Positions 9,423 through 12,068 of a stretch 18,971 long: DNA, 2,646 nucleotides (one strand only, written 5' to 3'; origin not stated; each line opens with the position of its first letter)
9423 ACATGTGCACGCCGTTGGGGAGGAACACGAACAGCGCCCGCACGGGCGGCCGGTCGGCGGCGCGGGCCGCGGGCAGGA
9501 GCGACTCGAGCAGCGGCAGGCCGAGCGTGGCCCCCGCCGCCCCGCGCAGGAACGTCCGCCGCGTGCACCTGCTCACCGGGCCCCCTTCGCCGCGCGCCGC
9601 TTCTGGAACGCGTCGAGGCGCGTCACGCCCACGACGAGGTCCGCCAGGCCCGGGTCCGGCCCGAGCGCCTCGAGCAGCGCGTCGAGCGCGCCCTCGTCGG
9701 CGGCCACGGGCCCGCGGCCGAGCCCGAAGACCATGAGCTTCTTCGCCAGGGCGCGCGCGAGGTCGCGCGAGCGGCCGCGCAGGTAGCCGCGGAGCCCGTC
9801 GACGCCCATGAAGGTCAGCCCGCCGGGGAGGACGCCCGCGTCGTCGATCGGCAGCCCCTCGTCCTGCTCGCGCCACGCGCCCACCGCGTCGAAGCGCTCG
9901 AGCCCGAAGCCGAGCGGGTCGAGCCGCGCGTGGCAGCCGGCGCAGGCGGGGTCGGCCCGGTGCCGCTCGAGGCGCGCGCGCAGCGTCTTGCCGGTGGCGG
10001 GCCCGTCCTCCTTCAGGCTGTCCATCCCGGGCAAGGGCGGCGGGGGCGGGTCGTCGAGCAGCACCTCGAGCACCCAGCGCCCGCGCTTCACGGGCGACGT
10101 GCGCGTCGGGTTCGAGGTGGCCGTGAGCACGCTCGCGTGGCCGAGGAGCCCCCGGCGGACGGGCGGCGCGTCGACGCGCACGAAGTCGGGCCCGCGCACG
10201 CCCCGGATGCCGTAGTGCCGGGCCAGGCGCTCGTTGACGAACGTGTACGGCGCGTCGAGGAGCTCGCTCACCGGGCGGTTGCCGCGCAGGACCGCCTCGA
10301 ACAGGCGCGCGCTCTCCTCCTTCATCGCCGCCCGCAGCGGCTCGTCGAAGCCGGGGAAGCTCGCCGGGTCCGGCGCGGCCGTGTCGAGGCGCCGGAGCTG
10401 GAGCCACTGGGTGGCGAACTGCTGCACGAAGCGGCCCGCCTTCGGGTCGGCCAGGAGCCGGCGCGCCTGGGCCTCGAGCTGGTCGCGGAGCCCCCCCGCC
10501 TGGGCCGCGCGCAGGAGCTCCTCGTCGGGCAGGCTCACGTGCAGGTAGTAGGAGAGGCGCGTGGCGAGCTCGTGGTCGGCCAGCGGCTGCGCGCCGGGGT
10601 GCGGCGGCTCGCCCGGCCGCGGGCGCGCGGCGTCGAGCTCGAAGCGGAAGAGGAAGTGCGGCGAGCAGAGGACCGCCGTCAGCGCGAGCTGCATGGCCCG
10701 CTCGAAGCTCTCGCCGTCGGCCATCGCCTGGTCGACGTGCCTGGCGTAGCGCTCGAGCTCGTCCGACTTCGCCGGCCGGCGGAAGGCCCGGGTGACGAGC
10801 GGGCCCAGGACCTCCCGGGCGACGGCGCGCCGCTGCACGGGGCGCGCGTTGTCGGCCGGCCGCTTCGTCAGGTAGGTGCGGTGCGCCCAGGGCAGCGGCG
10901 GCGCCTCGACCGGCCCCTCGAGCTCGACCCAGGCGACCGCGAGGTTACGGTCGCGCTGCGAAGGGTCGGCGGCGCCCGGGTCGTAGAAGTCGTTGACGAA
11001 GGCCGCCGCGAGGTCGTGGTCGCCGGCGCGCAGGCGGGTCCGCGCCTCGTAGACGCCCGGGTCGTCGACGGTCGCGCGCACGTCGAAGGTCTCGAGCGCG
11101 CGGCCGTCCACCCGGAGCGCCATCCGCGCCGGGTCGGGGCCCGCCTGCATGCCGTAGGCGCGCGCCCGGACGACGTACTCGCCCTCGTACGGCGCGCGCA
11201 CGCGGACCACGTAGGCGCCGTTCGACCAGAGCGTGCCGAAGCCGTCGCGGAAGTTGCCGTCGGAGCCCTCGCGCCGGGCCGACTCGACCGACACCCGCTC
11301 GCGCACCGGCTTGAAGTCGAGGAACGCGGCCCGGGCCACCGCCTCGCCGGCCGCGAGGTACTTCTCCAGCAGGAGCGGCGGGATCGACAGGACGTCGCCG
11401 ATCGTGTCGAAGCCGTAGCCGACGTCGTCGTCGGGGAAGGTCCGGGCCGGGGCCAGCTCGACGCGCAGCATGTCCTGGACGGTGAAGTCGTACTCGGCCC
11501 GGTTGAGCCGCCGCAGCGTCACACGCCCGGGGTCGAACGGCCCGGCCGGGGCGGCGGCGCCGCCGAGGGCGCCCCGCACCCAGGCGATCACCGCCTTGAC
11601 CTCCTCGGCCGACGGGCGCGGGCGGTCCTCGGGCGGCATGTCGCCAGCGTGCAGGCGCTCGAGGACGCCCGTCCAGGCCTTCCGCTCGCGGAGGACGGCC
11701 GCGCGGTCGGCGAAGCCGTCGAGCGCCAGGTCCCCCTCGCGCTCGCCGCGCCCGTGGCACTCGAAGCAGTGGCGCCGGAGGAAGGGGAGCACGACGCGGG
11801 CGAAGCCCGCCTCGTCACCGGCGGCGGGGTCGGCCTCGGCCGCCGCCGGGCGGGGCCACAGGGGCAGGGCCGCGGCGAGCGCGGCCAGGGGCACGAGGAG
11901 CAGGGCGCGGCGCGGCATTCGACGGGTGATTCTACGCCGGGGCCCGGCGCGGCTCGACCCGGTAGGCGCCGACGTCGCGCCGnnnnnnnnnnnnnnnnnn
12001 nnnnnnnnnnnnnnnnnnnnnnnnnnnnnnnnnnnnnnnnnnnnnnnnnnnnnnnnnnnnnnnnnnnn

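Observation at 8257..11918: PSCyt/PSD-type DUF1592 haem protein and DUF1552 Tat partner, coupled by a GTGA overlap and embedded in an amino-sugar / PilT gene string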

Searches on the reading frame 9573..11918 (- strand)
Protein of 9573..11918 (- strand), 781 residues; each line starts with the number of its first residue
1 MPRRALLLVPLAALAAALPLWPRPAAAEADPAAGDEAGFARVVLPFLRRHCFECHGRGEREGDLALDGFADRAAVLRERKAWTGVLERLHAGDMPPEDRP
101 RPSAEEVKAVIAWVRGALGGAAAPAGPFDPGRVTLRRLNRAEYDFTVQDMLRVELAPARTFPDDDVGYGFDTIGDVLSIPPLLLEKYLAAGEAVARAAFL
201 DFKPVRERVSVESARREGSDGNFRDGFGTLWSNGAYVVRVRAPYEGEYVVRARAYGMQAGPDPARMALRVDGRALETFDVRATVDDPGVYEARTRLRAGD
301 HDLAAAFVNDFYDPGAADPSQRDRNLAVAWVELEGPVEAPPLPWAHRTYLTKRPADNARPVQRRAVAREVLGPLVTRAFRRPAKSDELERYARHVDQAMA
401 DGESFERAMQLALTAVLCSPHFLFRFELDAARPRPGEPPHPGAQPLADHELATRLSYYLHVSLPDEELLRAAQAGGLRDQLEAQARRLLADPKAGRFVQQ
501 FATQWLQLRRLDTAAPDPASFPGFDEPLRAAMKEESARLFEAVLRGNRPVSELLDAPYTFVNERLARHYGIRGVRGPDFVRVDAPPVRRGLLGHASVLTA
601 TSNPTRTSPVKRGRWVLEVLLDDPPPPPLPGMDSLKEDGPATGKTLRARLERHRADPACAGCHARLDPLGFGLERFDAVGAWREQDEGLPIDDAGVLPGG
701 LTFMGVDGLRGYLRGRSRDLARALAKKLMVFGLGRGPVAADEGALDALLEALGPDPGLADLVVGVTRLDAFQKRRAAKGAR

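Call 6: search_protein_families(library=pfam, proteins=[window:9573-11918:-], max_evalue=0.01)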
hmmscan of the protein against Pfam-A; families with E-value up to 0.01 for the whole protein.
window:9573-11918:- (781 aa): 8 families
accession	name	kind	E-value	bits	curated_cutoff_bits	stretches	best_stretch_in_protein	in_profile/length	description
PF07631.16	PSD4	-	4.7e-45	153.6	23.3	1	446-571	1-128/128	Protein of unknown function (DUF1592)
PF07627.16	PSCyt3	-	2.4e-33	114.8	27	1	588-686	1-98/98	Protein of unknown function (DUF1588)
PF07626.16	PSD3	-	1.8e-23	83.3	23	1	136-199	1-64/65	Protein of unknown function (DUF1587)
PF07637.16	PSD5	-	2.5e-22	79.4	34.2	1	367-427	2-62/62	Protein of unknown function (DUF1595)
PF16841.11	CBM60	-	1.9e-12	47.9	28.2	1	250-340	2-83/91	Ca-dependent carbohydrate-binding module xylan-binding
PF07624.16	PSD2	-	3.9e-12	46.2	25.8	1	700-771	2-74/74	Protein of unknown function (DUF1585)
PF13442.11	Cytochrome_CBB3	-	3.5e-06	27.7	27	1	48-114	11-68/68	Cytochrome C oxidase, cbb3-type, subunit III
PF07635.16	PSCyt1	-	3.2e-05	24.9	22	1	51-98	1-59/59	Planctomycete cytochrome C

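Call 7: search_protein_families(library=ncbifam, proteins=[window:9573-11918:-], max_evalue=0.01)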
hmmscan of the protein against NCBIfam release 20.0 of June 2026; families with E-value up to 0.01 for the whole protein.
window:9573-11918:- (781 aa): 0 families
